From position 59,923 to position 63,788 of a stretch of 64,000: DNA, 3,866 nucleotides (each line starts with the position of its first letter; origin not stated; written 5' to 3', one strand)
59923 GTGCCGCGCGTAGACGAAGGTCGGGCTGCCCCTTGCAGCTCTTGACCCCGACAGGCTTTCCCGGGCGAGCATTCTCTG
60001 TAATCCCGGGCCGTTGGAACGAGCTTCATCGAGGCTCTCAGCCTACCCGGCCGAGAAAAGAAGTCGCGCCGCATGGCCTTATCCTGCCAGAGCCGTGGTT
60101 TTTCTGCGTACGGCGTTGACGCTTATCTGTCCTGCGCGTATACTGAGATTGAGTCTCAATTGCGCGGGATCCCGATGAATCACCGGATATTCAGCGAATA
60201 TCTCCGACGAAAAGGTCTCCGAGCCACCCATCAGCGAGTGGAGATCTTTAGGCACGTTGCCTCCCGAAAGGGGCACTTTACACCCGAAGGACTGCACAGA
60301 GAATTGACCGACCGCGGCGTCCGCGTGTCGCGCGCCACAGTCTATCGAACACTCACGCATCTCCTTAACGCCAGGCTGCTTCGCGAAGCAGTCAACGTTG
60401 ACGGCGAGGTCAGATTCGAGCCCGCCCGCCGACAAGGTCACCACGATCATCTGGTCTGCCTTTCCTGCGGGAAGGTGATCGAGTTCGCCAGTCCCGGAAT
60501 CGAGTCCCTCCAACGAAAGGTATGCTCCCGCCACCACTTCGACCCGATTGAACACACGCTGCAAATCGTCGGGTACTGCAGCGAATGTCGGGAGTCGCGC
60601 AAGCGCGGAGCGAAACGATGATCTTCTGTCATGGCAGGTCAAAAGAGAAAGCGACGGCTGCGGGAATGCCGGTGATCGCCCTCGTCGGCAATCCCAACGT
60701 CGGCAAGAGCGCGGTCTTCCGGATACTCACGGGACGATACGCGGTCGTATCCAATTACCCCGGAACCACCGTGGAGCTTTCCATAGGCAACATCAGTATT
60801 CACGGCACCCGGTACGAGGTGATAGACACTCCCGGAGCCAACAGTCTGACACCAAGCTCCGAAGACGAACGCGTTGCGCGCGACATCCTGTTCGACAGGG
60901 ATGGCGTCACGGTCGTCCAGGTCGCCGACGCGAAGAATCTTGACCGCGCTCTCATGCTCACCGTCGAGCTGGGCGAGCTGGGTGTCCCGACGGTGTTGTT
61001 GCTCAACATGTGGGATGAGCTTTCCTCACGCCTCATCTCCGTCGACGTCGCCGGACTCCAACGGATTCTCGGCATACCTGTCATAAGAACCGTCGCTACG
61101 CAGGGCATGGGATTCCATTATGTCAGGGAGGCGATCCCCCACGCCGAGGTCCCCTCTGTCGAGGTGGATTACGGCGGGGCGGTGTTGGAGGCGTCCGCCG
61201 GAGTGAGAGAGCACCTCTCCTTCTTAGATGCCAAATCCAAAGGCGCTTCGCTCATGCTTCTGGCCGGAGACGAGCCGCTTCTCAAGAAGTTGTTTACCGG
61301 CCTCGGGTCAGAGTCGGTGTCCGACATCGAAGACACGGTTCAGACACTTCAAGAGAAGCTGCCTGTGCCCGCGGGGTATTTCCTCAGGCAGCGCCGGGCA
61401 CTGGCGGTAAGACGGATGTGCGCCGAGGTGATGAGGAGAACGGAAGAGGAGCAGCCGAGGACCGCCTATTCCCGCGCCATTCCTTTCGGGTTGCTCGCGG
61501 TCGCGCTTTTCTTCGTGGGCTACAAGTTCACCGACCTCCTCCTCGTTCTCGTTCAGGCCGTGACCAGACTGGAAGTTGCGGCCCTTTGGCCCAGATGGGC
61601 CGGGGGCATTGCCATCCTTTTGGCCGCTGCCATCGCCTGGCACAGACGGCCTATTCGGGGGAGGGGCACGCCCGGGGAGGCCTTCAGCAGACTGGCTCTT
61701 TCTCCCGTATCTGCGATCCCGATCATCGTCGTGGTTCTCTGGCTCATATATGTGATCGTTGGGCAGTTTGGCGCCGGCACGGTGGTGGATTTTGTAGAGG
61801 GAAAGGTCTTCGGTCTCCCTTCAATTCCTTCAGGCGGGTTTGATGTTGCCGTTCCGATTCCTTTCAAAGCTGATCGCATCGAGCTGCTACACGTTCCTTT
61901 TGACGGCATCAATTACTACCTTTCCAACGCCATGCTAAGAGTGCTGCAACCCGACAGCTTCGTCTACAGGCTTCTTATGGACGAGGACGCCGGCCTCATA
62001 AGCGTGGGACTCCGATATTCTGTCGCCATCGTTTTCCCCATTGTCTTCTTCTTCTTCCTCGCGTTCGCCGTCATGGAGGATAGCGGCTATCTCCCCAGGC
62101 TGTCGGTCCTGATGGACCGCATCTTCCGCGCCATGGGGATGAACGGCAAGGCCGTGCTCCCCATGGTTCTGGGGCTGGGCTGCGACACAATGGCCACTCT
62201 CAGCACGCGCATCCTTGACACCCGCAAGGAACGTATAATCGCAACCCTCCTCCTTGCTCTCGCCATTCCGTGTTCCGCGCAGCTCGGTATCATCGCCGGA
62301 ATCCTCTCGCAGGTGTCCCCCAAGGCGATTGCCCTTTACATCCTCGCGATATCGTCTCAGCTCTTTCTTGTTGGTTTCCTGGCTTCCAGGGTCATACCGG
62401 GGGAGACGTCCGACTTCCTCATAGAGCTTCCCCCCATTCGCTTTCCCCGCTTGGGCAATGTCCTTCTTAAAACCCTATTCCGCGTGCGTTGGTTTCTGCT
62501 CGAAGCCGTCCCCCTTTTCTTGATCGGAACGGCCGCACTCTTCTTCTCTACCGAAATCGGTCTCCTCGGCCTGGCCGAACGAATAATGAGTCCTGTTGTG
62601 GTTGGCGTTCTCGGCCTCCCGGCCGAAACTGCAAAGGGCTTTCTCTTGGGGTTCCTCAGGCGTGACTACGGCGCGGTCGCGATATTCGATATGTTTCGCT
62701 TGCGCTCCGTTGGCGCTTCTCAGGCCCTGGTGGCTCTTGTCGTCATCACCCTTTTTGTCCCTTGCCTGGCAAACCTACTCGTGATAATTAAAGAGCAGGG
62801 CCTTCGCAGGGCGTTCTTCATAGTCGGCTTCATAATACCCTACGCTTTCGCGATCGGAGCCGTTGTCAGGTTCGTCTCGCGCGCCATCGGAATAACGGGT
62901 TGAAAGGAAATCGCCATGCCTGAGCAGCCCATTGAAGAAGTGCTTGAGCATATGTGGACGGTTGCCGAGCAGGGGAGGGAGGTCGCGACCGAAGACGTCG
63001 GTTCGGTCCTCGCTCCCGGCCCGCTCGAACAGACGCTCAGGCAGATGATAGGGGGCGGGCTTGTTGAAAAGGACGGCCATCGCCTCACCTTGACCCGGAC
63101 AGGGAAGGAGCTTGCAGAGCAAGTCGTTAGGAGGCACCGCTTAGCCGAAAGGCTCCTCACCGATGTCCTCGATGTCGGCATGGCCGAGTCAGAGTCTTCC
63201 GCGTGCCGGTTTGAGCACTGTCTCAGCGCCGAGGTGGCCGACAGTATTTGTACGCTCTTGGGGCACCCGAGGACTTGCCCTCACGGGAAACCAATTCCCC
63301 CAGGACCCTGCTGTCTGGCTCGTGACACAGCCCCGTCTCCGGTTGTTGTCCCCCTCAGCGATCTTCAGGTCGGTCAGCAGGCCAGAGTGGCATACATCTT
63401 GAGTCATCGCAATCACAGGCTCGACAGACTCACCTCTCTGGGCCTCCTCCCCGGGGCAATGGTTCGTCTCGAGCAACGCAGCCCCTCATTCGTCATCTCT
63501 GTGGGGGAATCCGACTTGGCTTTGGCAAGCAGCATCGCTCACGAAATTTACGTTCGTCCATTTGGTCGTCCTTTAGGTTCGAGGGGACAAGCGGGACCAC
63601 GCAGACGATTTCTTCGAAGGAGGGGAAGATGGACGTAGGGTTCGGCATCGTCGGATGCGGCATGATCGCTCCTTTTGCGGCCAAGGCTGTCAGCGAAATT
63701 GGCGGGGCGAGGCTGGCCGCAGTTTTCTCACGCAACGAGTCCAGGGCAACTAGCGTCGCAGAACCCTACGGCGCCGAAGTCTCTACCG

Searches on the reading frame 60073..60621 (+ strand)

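Call 3: search_protein_families(library=pfam, proteins=[window:60073-60621:+], max_evalue=0.01)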
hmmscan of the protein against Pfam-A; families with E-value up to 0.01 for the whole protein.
window:60073-60621:+ (182 aa): 4 families
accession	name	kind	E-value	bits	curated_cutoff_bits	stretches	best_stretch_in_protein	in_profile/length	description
PF01475.25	FUR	-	2.4e-30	105.6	23.1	1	47-165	2-120/121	Ferric uptake regulator family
PF13565.12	HTH_32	-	0.0012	19.7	33.7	1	54-94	33-73/73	Homeodomain-like domain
PF01498.24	HTH_Tnp_Tc3_2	-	0.0038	17.9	31.5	0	65-95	10-40/72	Transposase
PF12840.13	HTH_20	-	0.0058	17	27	0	55-104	6-49/51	Helix-turn-helix domain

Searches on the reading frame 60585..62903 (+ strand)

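Call 3: search_protein_families(library=pfam, proteins=[window:60585-62903:+], max_evalue=0.01)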
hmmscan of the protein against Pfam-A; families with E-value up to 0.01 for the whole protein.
window:60585-62903:+ (772 aa): 5 families
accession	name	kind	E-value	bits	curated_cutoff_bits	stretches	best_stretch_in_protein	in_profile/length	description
PF02421.24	FeoB_N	-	5e-49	166.2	27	1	31-183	3-155/156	Ferrous iron transport protein B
PF07670.19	Gate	-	1.2e-27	96.8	29.6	2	482-575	3-102/104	Nucleoside recognition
PF01926.29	MMR_HSR1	-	3.7e-17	62.9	21.9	1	31-141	2-112/113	50S ribosome-binding GTPase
PF07664.17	FeoB_C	-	5.3e-12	45.7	26.6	1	582-633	2-54/54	Ferrous iron transport protein B C terminus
PF04548.22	AIG1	-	0.0075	16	27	0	31-111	3-87/212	AIG1 family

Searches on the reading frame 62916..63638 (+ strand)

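Call 3: search_protein_families(library=pfam, proteins=[window:62916-63638:+], max_evalue=0.01)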
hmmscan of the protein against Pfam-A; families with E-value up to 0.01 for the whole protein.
window:62916-63638:+ (240 aa): 3 families
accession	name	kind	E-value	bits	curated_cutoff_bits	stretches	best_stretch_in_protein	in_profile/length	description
PF02742.21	Fe_dep_repr_C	-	2.2e-27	95.3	27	1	60-128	1-69/70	Iron dependent repressor, metal binding and dimerisation domain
PF04023.20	FeoA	-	1.2e-15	57.8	23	1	145-215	1-74/74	FeoA domain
PF06969.22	HemN_C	-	0.0097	16.4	24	0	37-64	38-65/67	HemN C-terminal domain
